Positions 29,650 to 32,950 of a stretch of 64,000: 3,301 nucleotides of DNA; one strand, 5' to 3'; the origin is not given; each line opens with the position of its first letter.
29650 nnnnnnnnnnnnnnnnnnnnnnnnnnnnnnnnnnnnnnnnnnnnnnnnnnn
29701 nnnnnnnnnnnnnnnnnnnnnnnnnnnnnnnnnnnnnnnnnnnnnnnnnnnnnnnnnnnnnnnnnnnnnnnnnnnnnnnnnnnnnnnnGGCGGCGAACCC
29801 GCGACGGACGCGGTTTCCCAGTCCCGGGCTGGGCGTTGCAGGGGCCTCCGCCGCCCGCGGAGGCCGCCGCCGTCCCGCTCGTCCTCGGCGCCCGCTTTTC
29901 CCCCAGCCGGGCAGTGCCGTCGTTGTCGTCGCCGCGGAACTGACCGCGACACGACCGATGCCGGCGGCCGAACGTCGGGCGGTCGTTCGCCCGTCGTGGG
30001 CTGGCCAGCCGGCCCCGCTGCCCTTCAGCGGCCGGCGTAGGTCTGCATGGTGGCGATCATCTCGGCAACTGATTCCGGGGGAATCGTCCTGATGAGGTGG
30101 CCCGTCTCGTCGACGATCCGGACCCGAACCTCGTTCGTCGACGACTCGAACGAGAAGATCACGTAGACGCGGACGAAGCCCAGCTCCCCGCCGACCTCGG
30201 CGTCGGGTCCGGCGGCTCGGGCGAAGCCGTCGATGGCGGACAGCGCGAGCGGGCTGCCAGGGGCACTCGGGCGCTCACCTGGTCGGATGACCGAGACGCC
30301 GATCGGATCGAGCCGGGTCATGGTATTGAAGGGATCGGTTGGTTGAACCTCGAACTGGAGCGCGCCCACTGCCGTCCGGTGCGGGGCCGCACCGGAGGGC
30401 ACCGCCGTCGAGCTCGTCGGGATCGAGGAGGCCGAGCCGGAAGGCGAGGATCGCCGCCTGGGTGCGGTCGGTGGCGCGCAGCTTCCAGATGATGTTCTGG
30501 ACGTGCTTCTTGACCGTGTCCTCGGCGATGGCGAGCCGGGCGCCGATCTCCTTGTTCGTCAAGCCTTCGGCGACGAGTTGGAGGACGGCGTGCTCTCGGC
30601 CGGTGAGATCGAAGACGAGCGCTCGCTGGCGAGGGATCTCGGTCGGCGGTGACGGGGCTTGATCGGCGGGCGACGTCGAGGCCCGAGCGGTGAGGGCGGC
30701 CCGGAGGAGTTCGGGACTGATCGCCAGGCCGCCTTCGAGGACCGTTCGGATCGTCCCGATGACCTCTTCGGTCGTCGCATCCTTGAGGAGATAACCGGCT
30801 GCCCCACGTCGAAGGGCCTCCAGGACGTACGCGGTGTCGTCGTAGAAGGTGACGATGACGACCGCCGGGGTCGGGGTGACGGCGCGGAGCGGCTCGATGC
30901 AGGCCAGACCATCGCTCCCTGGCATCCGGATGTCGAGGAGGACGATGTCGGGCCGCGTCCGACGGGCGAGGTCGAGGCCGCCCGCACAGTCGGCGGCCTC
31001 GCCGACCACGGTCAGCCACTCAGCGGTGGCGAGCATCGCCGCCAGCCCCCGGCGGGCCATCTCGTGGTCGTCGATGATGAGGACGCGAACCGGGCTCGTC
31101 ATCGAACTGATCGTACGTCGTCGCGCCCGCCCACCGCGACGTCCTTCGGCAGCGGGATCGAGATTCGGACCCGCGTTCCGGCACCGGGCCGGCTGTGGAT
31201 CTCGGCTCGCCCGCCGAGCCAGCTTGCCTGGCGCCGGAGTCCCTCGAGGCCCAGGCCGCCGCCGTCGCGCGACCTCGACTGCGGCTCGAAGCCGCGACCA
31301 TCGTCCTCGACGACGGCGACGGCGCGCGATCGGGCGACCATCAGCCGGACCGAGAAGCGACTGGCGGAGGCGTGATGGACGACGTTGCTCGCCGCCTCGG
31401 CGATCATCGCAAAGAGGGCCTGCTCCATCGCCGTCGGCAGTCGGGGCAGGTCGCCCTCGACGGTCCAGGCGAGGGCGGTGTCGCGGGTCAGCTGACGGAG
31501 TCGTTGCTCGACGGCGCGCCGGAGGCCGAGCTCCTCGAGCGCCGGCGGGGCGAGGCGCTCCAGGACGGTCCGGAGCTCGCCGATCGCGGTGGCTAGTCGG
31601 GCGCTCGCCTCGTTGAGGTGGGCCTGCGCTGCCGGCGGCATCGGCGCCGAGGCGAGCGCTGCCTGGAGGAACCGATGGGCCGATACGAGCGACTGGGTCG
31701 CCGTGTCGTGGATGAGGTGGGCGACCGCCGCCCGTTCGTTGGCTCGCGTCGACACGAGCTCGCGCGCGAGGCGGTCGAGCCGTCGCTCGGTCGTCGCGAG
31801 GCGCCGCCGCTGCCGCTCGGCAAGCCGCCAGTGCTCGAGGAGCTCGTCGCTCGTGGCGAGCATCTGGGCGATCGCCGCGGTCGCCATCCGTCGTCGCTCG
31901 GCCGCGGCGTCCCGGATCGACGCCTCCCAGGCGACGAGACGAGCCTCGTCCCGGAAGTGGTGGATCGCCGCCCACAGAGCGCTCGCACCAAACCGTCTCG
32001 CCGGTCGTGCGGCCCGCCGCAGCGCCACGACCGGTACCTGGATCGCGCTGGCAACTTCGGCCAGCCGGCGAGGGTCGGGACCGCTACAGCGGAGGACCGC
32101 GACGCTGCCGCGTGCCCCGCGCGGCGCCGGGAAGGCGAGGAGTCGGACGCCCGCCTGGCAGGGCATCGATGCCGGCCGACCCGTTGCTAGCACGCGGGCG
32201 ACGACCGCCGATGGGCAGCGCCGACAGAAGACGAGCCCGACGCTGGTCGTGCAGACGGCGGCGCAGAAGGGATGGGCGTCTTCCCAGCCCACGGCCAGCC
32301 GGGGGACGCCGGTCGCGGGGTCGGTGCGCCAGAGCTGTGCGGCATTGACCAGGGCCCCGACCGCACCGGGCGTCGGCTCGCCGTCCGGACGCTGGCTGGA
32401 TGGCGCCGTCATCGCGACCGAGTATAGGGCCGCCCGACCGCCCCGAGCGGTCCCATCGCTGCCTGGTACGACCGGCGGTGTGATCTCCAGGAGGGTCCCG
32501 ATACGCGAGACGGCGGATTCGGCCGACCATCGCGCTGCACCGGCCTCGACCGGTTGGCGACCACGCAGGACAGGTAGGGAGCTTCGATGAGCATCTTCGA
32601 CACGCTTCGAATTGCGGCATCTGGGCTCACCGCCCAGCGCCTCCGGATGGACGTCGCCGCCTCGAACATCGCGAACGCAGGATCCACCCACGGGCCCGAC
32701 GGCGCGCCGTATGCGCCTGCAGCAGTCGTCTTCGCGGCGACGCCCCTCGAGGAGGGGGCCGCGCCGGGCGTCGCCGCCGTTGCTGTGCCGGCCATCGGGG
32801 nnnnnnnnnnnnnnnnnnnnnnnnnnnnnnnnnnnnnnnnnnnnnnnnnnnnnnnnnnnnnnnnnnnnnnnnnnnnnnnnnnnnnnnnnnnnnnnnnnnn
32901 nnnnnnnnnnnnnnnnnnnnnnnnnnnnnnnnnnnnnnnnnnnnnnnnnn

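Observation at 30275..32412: Cytoplasmic Cys-rich two-component system embedded in the flagellar locus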

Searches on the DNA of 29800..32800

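Call 77: search_rna_families(source=window, start=29800, end=32800, threshold=evalue, max_evalue=1)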
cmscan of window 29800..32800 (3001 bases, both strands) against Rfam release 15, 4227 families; matches with E-value up to 1: 1.
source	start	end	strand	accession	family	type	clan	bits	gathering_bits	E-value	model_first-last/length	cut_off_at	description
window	31740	31778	-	RF01944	mir-2518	Gene; miRNA;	-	21.8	61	0.36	1-67/67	no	mir-2518 microRNA precursor family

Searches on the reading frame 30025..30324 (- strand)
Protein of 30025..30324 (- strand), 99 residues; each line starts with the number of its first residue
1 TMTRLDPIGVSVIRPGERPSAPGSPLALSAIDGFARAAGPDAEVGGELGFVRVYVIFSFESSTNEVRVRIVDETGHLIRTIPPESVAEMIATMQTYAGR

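Call 71: search_protein_families(library=ncbifam, proteins=[window:30025-30324:-], max_evalue=0.001)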
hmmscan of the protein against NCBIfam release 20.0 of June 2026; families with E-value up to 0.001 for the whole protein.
window:30025-30324:- (99 aa): 0 families

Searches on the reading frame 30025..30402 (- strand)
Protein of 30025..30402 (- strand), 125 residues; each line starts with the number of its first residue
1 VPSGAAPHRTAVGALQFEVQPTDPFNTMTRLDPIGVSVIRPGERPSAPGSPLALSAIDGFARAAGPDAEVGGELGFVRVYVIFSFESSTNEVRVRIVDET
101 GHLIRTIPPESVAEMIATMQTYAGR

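Call 3: search_protein_families(library=pfam, proteins=[window:30025-30402:-], max_evalue=0.01)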
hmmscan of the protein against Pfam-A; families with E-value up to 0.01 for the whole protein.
window:30025-30402:- (125 aa): 1 family
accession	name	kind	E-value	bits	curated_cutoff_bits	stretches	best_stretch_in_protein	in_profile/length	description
PF03646.20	FlaG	-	1.1e-07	32.3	23.8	1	81-124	52-96/101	FlaG protein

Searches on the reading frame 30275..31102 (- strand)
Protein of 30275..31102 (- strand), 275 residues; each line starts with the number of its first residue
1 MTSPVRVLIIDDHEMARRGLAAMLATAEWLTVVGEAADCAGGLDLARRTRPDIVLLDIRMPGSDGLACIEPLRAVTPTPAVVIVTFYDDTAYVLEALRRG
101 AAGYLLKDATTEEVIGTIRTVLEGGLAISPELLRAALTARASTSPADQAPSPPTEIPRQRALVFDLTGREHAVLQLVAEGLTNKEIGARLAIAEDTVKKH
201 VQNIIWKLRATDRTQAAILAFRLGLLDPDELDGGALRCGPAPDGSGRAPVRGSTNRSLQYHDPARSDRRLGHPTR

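Call 3: search_protein_families(library=pfam, proteins=[window:30275-31021:-], max_evalue=0.01)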
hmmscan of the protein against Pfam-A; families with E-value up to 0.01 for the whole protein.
window:30275-31021:- (248 aa): 5 families
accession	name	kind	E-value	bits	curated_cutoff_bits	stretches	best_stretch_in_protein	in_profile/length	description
PF00196.25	GerE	-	4.4e-18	65.1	23.5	1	139-193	3-57/57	Bacterial regulatory proteins, luxR family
PF00072.30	Response_reg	-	5.6e-18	65.6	30.2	1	3-91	23-110/111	Response regulator receiver domain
PF04545.22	Sigma70_r4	-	7.5e-05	22.6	24.1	1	139-182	5-49/50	Sigma-70, region 4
PF08281.18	Sigma70_r4_2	-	8.8e-05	22.5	25.7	1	139-178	11-51/54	Sigma-70, region 4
PF13384.12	HTH_23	-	0.0024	18.1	24.6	1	145-174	9-38/50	Homeodomain-like domain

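Call 5: search_protein_families(library=pfam, proteins=[window:30275-31102:-], max_evalue=10)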
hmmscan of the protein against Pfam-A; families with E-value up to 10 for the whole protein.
window:30275-31102:- (275 aa): 10 families
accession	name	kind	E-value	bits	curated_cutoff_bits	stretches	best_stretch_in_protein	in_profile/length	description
PF00072.30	Response_reg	-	8.9e-25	87.5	30.2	1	7-118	1-110/111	Response regulator receiver domain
PF00196.25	GerE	-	5.2e-18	64.9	23.5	1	166-220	3-57/57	Bacterial regulatory proteins, luxR family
PF04545.22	Sigma70_r4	-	9e-05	22.4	24.1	1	166-209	5-49/50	Sigma-70, region 4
PF08281.18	Sigma70_r4_2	-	0.0001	22.3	25.7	1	166-205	11-51/54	Sigma-70, region 4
PF13384.12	HTH_23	-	0.0026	18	24.6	1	172-201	9-38/50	Homeodomain-like domain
PF13518.12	HTH_28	-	0.017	15.7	25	1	173-202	5-34/52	Helix-turn-helix domain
PF16968.11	TadZ_N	-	0.038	14.1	26.4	1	67-121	65-119/133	Pilus assembly protein TadZ N-terminal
PF07638.17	Sigma70_ECF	-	0.13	12.6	21.1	1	177-204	148-175/185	ECF sigma factor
PF14493.12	HTH_40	-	0.17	12.7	27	1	173-207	5-39/89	Helix-turn-helix domain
PF13412.12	HTH_24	-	0.21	11.6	21.9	1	179-202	16-39/48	Winged helix-turn-helix DNA-binding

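Call 6: search_protein_families(library=ncbifam, proteins=[window:30275-31102:-], max_evalue=1)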
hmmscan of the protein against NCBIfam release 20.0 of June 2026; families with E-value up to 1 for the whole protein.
window:30275-31102:- (275 aa): 120 families (the best 25 are shown)
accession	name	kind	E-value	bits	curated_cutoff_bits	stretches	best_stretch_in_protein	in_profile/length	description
NF007935.0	PRK10651.1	equivalog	3.9e-46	156.9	250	1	3-220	5-210/216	two-component system response regulator NarL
NF047785.1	respo_reg_MadR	equivalog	2.8e-44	151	300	1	5-226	1-209/209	MadR family response regulator transcription factor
NF052445.1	RespRegMctR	equivalog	3.3e-42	144.2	300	2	4-138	1-135/205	two-component system response regulator MctR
NF007708.0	PRK10403.1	equivalog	6.6e-39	133.6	343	1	3-220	5-208/215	nitrate/nitrite response regulator protein NarP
NF011896.0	PRK15369.1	equivalog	2e-34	119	242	1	5-225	4-209/211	two component system response regulator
NF007018.1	PRK09483.1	equivalog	5e-27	95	280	1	5-231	2-214/217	UvrY/SirA/GacA family response regulator transcription factor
NF041830.1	RR_TF_ErdR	exception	1.8e-25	89.9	390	1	6-223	3-208/213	response regulator transcription factor ErdR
NF006900.1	PRK09390.1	equivalog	1.9e-21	76.5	255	1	1-216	1-193/203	response regulator FixJ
NF007403.0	PRK09935.1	equivalog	3.6e-20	72.5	271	1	4-209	3-193/210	fimbria biosynthesis transcriptional regulator FimZ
NF008677.0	PRK11697.1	equivalog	7.7e-20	71.3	246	1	5-120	2-114/238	two-component system response regulator BtsR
NF007685.0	PRK10360.1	equivalog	1e-19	71.1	258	2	6-133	3-127/196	response regulator transcription factor UhpA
NF001965.0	PRK00742.1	subfamily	1.8e-19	70.1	293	1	4-111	3-111/357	chemotaxis-specific protein-glutamate methyltransferase CheB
NF008469.0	PRK11361.1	equivalog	1.3e-17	63.7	714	1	1-121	1-119/461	acetoacetate metabolism transcriptional regulator AtoC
NF040749.1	tetrathio_RR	equivalog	4.5e-17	62.4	290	2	44-120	37-113/191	tetrathionate respiration response regulator TtrR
NF009206.0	PRK12555.1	subfamily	4.8e-17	61.9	342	1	5-104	1-101/340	chemotaxis-specific protein-glutamate methyltransferase CheB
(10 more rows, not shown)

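Call 73: search_solved_structures(query=window:30275-31102:-, max_evalue=1e-10)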
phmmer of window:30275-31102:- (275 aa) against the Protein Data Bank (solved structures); distinct sequences matched with E-value up to 1e-10: 48.
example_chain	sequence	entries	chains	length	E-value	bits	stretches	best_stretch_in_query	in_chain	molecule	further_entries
5hev_A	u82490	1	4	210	1.3e-37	132.9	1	5-226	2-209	Response regulator protein VraR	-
1a04_A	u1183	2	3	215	1.9e-35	125.8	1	3-219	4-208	NITRATE/NITRITE RESPONSE REGULATOR PROTEIN NARL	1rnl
3c3w_A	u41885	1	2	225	2.6e-29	105.7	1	5-224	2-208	TWO COMPONENT TRANSCRIPTIONAL REGULATORY PROTEIN DEVR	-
7ve6_A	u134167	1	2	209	3e-29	105.4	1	5-226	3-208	Response regulator protein VraR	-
4gvp_A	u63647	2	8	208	3.8e-29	105.1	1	5-226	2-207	Response regulator protein vraR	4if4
4yn8_A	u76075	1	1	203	2.4e-27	99.2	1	4-222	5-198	Response regulator ChrA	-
4ldz_A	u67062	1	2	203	8.6e-26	94.1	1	4-134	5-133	Transcriptional regulatory protein DesR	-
4zmr_A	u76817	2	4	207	4e-24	88.6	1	3-138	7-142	Response regulator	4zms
4hye_A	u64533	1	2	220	8.6e-24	87.6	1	5-138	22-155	Response regulator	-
3eul_A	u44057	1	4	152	9e-24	87.5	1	4-133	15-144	POSSIBLE NITRATE/NITRITE RESPONSE TRANSCRIPTIONAL REGULATORY PROTEIN NARL (DNA-binding res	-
3cz5_A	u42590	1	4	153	7e-21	78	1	3-136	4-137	Two-component response regulator, LuxR family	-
1yio_A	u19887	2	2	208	9.7e-20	74.3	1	1-211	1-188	response regulatory protein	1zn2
4le0_A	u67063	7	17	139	1.5e-18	70.4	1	4-134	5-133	Transcriptional regulatory protein DesR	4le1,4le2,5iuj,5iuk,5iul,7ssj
7ssi_C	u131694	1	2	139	2.9e-18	69.5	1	4-134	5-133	Transcriptional regulatory protein DesR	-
6er7_A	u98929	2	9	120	3.6e-16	62.6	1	5-122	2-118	120aa long hypothetical chemotaxis protein (CheY)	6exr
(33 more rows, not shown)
